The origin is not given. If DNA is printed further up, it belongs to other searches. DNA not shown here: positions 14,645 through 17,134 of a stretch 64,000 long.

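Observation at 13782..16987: Two adjacent paralogous K/E-rich hypothetical proteins (336 and 730 aa) with no recognisable domain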

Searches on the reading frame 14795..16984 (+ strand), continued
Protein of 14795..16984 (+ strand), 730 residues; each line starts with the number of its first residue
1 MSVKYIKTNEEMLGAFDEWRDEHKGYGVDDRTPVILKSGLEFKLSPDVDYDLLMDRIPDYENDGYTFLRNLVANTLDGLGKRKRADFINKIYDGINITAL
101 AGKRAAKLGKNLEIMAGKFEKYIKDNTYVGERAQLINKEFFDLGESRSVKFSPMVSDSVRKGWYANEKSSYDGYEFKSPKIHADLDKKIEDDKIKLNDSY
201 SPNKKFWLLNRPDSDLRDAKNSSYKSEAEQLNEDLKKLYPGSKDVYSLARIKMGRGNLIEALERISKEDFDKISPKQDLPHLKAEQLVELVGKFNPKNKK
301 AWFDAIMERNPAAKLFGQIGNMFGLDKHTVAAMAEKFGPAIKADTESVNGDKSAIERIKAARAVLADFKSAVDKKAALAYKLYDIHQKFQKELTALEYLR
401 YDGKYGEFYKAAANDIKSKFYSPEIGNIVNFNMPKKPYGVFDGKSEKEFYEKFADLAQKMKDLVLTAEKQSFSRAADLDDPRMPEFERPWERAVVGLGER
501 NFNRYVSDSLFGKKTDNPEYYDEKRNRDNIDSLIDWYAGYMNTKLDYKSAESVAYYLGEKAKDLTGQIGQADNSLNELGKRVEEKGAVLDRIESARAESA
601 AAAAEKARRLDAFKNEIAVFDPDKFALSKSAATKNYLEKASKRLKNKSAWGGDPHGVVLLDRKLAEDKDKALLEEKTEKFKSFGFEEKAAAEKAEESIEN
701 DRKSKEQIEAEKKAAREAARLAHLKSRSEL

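Call 61: search_protein_families(library=padloc, proteins=[window:14795-16984:+, P0005, P0006], max_evalue=1)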
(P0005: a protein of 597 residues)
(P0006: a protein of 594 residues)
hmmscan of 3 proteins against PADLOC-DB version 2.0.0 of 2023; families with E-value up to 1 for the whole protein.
window:14795-16984:+ (730 aa): 2 families
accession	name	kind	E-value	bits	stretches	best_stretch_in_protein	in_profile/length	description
PDLC01839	CARF2--CARF_HEPN_CARF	-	0.0036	14.2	1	532-617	157-241/518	-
PDLC03176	Specificity_I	-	0.083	9.6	1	679-722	417-460/585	Type I specificity subunit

P0005 (597 aa): 1 family
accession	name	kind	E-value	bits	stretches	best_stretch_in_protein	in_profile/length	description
PDLC02430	pPIWI_RE_REase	-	0.022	12.9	0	318-381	22-84/117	-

P0006 (594 aa): 0 families

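Call 68: predict_structure(alignment_id=A6)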
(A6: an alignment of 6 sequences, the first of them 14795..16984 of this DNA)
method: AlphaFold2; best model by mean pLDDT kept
length: 730 residues; sequences in the alignment: 6
mean_pLDDT: 62.2   pTM: 0.37
mean pLDDT of the five models: 62.2, 61.8, 58.5, 58.1, 52.7
residues with pLDDT >= 90: 1; 70-90: 287; 50-70: 238; < 50: 204
segments of 3 or more residues with pLDDT < 50: 25-33, 100-105, 143-182, 192-204, 423-442, 471-521, 614-630, 632-634, 636-663, 725-730
pLDDT, mean of each block of 10 residues (from residue 1): 78 82 53 52 76 59 69 76 74 62 52 64 57 58 34 26 29 36 52 38 55 60 69 84 86 79 87 87 85 84 84 72 68 71 79 75 70 69 71 70 60 67 44 44 56 66 59 37 37 37 43 40 50 60 63 71 71 78 80 75 64 44 40 48 34 33 59 84 84 87 83 71 44
secondary structure, 60 per line:
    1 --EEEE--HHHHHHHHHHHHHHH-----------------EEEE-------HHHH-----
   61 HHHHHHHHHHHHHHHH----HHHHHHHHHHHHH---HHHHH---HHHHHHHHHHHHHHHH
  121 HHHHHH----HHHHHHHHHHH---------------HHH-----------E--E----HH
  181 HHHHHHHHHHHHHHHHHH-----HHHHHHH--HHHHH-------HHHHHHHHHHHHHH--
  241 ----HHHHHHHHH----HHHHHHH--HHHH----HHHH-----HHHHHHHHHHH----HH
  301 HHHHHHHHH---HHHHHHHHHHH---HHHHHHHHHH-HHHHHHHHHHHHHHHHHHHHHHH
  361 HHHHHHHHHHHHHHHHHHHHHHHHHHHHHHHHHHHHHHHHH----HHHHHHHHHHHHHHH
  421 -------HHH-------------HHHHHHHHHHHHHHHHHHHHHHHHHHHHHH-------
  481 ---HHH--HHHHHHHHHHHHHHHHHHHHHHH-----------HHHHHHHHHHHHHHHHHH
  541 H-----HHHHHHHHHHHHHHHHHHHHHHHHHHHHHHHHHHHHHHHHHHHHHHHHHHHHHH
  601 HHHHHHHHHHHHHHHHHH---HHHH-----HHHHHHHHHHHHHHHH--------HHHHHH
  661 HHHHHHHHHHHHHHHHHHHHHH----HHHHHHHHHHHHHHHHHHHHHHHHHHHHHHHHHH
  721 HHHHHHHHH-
elements in order (helices of 4 or more, strands of 3 or more residues): E3-6 H9-23 E41-44 H52-55 H61-76 H81-93 H97-101 H105-126 H131-141 H179-198 H204-210 H213-217 H225-238 H245-253 H258-264 H267-270 H275-278 H284-294 H299-309 H313-323 H327-336 H338-401 H406-420 H444-473 H489-511 H523-541 H547-618 H622-625 H631-646 H655-682 H687-729

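Call 71: fold_search(model_id=the predicted structure, library=pdb)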
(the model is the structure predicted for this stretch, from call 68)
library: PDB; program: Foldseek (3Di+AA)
matches with E <= 10: 440; with E <= 0.001: 0
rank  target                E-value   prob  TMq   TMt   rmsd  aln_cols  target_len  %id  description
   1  9y6s_7C               1.3e-01  0.20  0.09  0.02  53.0       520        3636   12  96-nm repeat of the Leishmania tarentolae doublet microtubule (released 2025-12-17)
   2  6h2x                  1.6e-01  0.28  0.09  0.18  36.9       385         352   11  MukB coiled-coil elbow from E. coli (released 2019-03-06)
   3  9y6s_6z               1.8e-01  0.21  0.13  0.04  66.2       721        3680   10  96-nm repeat of the Leishmania tarentolae doublet microtubule (released 2025-12-17)
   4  4tql_B                2.5e-01  0.35  0.09  0.21  29.5       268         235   12  Computationally designed three helix bundle (released 2014-10-15)
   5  4tql_A                2.7e-01  0.35  0.09  0.22  31.4       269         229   13  Computationally designed three helix bundle (released 2014-10-15)
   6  9e5c_5k               2.7e-01  0.18  0.10  0.03  39.0       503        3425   13  Cryo-EM structure of 96 nm repeat of microtubule doublet from T. brucei flagellum (released 2025-03-12)
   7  2ch7_A                3.6e-01  0.14  0.09  0.17  44.6       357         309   13  Crystal structure of the cytoplasmic domain of a bacterial chemoreceptor from Thermotoga maritima (released 2006-04-18)
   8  8glv_Dp               3.8e-01  0.16  0.14  0.07  66.1       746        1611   13  96-nm repeat unit of doublet microtubules from Chlamydomonas reinhardtii flagella (released 2023-05-31)
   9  9gm7_A                3.9e-01  0.07  0.09  0.05  70.8       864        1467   11  MukBEF in a nucleotide-bound state with open neck gate (monomer) (released 2025-03-26)
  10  7zr1_D                4.3e-01  0.23  0.13  0.12  61.8       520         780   14  Chaetomium thermophilum Mre11-Rad50-Nbs1 complex bound to ATPyS (composite structure) (released 2023-01-11)
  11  9a69_B                4.3e-01  0.11  0.08  0.09  45.7       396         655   16  Integrative model of MCPB-MCPC by crosslinking MS and deep learning (released 2024-09-18)
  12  2ch7_B                4.7e-01  0.30  0.11  0.22  35.6       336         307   13  Crystal structure of the cytoplasmic domain of a bacterial chemoreceptor from Thermotoga maritima (released 2006-04-18)
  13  7zr1_C                4.7e-01  0.18  0.12  0.11  60.4       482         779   14  Chaetomium thermophilum Mre11-Rad50-Nbs1 complex bound to ATPyS (composite structure) (released 2023-01-11)
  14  5jhf_C                5.1e-01  0.23  0.11  0.17  58.3       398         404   13  Crystal structure of Atg13(17BR)-Atg13(17LR)-Atg17-Atg29-Atg31 complex (released 2016-08-03)
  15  8f7n                  5.3e-01  0.33  0.14  0.22  17.5       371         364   12  Crystal structure of chemoreceptor McpZ ligand sensing domain (released 2023-07-05)
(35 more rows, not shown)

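Call 78: search_dna_similar(query=window:14795-16984:+, collection=plasmids, mode=protein, max_evalue=0.001, max_rows=10)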
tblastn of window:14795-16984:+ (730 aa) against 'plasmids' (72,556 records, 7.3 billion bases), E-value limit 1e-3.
No match.

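Call 79: search_dna_similar(query=window:14795-16984:+, collection=phages, mode=protein, max_evalue=0.001, max_rows=10)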
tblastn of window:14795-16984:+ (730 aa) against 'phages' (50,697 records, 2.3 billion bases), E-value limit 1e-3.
No match.

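Call 85: search_solved_structures(query=A5, max_evalue=10)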
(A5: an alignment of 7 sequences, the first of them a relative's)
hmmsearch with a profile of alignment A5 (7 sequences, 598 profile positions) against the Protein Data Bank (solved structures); distinct sequences matched with E-value up to 10: 1.
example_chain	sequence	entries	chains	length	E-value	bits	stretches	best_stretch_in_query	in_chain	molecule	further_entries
9cef_A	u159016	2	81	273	0.45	12.3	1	291-394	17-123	Flagellin FljN | Flagellin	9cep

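Call 91: fold_search(model_id=the predicted structure, library=viral)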
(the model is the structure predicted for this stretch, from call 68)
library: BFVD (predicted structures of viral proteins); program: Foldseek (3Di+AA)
matches with E <= 10: 413; with E <= 0.001: 0
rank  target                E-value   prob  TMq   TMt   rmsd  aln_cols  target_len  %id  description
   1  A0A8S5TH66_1          1.0e-02  0.54  0.12  0.11  51.9       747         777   14  Tail tape measure [Siphoviridae sp. ctTfn5]
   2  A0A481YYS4            1.3e-02  0.30  0.08  0.08  57.0       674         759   12  Chromosome segregation ATPase [Marseillevirus LCMAC202]
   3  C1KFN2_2              1.3e-02  0.92  0.11  0.08  49.9       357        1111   13  Putative tail fibre protein [Lactobacillus phage Lb338-1]
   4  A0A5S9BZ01            2.3e-02  0.21  0.08  0.05  43.9       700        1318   13  DNA repair exonuclease [Tenacibaculum phage PTm1]
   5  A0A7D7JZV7            2.7e-02  0.80  0.11  0.13  46.2       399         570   10  (no name in the UniProt tables at hand)
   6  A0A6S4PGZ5            3.7e-02  0.38  0.10  0.11  34.8       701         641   12  T10G3.5 [uncultured phage_MedDCM-OCT-S39-C11]
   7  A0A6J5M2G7            3.8e-02  0.60  0.10  0.14  40.7       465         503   12  Uncharacterized protein [uncultured Caudovirales phage]
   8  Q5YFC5                4.2e-02  0.66  0.09  0.18  25.6       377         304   14  Uncharacterized protein [Singapore grouper iridovirus]
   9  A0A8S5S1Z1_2          4.9e-02  0.41  0.12  0.11  41.9       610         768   13  Uncharacterized protein [Siphoviridae sp. ctCIv11]
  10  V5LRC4                4.9e-02  0.30  0.09  0.13  64.0       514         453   14  (no name in the UniProt tables at hand)
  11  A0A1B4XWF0            5.1e-02  0.30  0.10  0.06  40.7       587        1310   15  DNA repair [Tenacibaculum phage pT24]
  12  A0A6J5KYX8            5.1e-02  0.25  0.08  0.08  48.9       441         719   15  Uncharacterized protein [uncultured Caudovirales phage]
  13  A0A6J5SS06            5.4e-02  0.33  0.12  0.09  35.6       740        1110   11  Uncharacterized protein [uncultured Caudovirales phage]
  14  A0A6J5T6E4            5.8e-02  0.75  0.10  0.18  40.1       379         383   14  Uncharacterized protein [uncultured Caudovirales phage]
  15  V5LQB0                5.8e-02  0.38  0.10  0.10  49.1       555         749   13  (no name in the UniProt tables at hand)
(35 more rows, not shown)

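Call 95: search_protein_families(library=ncbifam, alignment_id=A5, max_evalue=1)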
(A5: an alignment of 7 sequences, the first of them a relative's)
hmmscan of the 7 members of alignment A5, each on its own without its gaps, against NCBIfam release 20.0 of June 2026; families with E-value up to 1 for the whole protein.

A. member 1, P0005 (597 aa): 0 families

B. families by the number of members that match (of 7 scanned): 4 families
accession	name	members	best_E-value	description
NF005804.0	PRK07659.1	2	0.00017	enoyl-CoA hydratase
TIGR02280.1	PaaB1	2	0.029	2-(1,2-epoxy-1,2-dihydrophenyl)acetyl-CoA isomerase PaaG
TIGR02559.1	HrpB7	1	0.0084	type III secretion protein HrpB7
NF011144.0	PRK14555.2-2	1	0.25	RNA-binding protein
